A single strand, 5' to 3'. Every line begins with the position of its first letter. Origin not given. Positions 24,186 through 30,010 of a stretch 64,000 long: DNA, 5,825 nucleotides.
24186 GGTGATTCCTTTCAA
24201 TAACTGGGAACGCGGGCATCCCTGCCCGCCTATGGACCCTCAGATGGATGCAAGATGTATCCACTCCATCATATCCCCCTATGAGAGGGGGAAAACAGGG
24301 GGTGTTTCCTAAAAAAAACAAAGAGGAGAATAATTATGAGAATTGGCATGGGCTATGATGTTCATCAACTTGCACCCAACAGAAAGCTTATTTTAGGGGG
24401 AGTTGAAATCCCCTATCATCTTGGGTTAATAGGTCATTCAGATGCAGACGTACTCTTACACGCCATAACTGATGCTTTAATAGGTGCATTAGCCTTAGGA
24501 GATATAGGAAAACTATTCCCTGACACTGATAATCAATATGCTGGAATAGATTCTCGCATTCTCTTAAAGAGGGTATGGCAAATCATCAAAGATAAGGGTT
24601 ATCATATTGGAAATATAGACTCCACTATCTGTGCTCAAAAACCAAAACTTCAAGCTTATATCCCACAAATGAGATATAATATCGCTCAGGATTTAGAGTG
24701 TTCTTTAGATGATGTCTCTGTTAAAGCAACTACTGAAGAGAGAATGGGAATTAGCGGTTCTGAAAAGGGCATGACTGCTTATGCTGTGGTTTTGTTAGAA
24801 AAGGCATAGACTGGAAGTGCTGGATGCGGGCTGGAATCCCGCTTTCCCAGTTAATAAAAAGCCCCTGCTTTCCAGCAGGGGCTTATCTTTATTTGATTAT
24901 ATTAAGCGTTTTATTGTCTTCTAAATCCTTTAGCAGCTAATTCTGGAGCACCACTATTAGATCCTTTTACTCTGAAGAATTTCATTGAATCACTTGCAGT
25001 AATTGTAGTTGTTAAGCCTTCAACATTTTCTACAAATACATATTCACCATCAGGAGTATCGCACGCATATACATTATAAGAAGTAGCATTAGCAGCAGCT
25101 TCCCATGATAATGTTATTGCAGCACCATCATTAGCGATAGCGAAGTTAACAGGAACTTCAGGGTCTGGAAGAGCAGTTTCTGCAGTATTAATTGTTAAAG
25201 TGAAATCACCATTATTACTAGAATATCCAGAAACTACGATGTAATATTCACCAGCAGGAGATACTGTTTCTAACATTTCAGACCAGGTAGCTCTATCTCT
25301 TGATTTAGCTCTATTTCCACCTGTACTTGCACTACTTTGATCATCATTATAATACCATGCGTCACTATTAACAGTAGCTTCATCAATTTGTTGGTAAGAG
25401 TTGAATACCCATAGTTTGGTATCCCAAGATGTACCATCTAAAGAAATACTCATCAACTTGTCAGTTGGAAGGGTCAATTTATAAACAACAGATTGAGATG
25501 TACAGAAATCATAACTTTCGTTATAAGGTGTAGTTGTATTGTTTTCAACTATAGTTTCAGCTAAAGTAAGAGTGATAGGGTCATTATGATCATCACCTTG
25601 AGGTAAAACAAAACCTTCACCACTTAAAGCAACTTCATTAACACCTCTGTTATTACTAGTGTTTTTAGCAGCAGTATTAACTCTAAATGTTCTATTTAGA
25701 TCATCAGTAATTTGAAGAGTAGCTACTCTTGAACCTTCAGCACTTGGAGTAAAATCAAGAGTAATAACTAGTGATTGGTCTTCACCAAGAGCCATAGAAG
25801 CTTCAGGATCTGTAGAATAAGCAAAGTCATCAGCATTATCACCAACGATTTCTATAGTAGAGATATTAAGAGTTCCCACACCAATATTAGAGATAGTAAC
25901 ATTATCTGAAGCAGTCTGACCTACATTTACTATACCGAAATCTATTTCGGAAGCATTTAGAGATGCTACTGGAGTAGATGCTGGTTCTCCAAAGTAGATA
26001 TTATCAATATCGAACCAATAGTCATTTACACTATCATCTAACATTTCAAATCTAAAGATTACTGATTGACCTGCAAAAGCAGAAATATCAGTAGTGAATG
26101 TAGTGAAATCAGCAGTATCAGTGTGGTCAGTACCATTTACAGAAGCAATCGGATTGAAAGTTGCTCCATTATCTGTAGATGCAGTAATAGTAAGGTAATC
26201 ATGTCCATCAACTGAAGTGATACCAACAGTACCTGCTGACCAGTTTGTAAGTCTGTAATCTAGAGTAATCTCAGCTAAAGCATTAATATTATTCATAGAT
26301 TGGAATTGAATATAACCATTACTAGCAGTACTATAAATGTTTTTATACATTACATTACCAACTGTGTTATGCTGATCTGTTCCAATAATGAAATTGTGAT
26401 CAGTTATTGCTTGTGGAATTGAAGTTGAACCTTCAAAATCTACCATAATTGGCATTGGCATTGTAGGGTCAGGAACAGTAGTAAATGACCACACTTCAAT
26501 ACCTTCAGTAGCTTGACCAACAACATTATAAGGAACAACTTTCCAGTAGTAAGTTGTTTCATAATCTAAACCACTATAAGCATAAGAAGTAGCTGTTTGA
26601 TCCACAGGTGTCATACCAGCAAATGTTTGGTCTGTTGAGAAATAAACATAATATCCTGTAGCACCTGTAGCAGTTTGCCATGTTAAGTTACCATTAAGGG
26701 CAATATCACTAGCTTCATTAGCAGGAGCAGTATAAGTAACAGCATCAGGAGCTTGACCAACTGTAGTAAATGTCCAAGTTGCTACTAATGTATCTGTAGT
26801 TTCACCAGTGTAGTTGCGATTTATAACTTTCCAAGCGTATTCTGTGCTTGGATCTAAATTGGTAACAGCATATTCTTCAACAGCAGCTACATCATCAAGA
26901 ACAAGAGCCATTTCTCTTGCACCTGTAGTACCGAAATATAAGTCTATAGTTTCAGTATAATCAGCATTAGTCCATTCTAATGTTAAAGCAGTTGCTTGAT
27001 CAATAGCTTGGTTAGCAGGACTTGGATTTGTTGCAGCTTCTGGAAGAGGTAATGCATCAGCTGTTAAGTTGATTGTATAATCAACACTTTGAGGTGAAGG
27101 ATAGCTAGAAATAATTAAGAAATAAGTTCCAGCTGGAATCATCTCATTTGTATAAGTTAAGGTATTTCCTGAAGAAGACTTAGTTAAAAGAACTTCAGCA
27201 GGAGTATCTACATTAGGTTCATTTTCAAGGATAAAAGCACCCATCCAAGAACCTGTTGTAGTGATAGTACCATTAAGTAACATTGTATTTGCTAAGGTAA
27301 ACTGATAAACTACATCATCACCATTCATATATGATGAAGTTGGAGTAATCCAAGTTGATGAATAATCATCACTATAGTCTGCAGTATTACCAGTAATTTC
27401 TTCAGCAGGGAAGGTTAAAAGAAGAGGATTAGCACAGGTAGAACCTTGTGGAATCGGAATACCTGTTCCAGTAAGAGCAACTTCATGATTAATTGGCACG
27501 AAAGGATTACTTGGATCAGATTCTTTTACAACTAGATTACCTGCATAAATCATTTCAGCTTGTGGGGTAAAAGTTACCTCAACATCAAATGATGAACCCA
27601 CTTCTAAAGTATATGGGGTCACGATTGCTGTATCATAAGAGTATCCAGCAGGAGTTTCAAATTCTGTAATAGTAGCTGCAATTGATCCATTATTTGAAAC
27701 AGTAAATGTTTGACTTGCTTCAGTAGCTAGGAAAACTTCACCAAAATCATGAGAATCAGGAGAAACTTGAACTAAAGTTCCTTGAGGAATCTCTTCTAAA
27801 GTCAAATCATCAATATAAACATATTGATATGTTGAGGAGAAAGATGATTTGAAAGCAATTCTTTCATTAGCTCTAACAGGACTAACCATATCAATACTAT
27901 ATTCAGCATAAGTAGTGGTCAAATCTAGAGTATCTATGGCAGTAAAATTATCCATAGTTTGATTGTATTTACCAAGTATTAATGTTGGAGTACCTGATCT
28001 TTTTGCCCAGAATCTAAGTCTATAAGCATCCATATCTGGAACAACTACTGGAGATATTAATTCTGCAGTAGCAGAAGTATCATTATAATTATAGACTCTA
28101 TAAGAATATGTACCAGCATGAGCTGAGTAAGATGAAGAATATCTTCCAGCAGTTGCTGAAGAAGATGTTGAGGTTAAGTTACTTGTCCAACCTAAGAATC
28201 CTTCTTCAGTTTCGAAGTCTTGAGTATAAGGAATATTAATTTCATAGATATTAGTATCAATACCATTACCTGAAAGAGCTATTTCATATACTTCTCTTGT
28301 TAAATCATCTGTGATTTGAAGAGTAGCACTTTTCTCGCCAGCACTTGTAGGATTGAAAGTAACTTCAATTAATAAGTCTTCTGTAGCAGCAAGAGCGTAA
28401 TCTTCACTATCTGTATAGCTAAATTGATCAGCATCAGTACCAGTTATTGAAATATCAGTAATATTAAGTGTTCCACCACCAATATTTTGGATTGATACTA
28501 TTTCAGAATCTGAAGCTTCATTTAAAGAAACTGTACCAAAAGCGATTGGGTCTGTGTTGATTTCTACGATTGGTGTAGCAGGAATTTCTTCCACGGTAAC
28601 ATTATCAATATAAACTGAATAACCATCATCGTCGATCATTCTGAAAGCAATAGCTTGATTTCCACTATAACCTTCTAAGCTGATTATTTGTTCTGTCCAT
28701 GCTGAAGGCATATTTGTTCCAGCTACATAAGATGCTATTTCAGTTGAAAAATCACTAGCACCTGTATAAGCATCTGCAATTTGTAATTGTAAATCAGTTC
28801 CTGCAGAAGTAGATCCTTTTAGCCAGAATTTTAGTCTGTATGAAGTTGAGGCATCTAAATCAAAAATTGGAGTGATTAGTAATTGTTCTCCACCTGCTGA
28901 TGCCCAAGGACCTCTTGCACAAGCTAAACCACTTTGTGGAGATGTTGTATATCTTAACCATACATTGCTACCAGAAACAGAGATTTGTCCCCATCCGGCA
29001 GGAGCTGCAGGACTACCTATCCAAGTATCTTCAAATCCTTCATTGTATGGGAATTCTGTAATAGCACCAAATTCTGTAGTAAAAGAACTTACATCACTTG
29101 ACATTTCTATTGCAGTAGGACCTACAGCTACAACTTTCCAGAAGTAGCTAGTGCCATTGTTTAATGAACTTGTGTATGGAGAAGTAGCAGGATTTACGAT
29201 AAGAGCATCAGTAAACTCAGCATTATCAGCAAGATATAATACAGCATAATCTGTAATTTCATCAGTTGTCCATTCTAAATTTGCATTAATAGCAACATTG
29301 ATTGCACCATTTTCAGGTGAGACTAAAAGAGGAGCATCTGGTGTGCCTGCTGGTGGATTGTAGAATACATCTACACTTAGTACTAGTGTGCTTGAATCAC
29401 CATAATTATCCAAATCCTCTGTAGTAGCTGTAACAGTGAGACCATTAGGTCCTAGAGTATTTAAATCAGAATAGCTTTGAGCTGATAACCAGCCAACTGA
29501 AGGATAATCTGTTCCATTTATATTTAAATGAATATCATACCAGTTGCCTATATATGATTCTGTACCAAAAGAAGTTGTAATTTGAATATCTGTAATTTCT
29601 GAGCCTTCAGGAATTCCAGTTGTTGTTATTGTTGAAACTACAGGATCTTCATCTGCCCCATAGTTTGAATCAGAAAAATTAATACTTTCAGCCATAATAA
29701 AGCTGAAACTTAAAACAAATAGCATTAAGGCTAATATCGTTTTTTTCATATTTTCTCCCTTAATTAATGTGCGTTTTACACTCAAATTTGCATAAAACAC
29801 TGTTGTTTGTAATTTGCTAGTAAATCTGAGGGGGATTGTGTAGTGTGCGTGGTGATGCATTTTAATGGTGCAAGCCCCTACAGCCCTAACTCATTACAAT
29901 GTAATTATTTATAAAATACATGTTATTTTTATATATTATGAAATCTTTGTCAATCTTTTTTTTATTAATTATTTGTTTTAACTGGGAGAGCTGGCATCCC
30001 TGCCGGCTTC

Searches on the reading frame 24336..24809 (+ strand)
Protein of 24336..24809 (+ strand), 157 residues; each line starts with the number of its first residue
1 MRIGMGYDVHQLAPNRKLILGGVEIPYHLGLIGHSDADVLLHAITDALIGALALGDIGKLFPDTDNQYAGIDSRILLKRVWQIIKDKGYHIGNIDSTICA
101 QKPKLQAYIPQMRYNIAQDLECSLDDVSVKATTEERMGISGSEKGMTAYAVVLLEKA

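Call 68: search_protein_families(library=pfam, max_evalue=0.00001, proteins=[window:24336-24809:+])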
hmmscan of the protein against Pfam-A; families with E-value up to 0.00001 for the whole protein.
window:24336-24809:+ (157 aa): 1 family
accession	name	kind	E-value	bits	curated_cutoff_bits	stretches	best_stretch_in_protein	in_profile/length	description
PF02542.21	YgbB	-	6.3e-69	231.7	26.7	1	1-154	1-154/155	YgbB family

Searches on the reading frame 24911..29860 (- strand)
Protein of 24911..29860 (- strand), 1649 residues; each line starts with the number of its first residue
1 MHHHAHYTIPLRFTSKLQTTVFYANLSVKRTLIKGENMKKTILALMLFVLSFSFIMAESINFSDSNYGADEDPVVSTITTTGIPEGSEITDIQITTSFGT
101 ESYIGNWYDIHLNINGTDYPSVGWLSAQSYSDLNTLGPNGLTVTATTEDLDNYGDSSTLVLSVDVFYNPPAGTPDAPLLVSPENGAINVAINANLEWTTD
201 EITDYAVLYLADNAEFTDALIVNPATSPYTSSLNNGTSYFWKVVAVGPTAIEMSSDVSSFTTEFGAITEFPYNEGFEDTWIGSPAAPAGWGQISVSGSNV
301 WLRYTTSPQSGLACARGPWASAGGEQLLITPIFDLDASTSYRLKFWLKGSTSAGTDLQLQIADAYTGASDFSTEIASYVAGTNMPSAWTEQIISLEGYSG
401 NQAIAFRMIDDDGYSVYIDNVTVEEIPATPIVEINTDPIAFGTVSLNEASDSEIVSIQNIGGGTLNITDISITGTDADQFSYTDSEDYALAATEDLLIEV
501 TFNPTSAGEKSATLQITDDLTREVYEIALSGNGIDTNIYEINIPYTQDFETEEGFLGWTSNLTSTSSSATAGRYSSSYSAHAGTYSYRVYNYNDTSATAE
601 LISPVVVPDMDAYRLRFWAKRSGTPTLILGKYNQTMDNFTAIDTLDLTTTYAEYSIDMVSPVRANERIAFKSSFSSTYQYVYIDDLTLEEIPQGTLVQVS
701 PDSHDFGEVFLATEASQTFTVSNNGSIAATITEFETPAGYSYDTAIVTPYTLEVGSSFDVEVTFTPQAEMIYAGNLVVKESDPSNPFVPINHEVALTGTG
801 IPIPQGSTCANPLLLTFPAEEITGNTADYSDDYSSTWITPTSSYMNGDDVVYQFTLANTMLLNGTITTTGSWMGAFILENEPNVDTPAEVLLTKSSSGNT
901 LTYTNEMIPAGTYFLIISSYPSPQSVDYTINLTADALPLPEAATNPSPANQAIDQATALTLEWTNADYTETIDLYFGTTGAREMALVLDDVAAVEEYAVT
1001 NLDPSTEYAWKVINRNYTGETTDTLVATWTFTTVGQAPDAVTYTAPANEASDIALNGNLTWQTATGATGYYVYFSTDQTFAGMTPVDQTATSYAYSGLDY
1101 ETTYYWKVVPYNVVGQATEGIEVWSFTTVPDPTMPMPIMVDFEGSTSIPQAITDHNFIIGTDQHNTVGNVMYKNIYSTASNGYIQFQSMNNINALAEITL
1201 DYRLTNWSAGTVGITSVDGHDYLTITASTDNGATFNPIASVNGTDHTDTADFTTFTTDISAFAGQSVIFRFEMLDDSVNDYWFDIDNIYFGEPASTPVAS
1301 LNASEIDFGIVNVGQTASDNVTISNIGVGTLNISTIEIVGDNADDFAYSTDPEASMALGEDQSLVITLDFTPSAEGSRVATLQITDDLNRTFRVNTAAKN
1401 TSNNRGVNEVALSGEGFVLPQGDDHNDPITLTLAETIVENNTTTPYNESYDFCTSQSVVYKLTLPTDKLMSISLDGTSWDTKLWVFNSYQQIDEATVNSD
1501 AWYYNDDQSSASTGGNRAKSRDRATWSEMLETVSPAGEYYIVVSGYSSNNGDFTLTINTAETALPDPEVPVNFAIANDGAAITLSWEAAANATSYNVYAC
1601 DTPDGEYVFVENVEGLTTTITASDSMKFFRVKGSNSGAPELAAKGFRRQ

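Call 13: search_protein_families(library=pfam, max_evalue=0.001, proteins=[window:24911-29860:-])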
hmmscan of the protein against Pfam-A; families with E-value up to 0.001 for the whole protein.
window:24911-29860:- (1649 aa): 8 families
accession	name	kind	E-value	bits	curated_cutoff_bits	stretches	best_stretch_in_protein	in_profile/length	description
PF22073.2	Cep192_D4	-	3.6e-24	85.6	35.5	2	430-533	2-111/112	Cep192 domain 4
PF22544.2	HYDIN_VesB_CFA65-like_Ig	-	7e-24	84.4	25.5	3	697-781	3-87/100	HYDIN/CFA65/VesB-like, Ig-like domain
PF15780.11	ASH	-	7.2e-20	71.4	27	2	1304-1387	12-91/98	Abnormal spindle-like microcephaly-assoc'd, ASPM-SPD-2-Hydin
PF07610.17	DUF1573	-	2.2e-10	40.9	26.1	0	699-769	3-71/98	Protein of unknown function (DUF1573)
PF00041.27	fn3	-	1.5e-07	32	25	0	955-1021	12-75/84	Fibronectin type III domain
PF24798.1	Ig-CFAP74_4th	-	2.3e-07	31.3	28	0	1302-1398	2-93/95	CFAP74 forth Ig-like domain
PF22067.2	Cep192_D3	-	5.4e-06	26.9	27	0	712-770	16-73/99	Cep192 domain 3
PF00629.30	MAM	-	5.1e-05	23.6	26.4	0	554-689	18-153/158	MAM domain, meprin/A5/mu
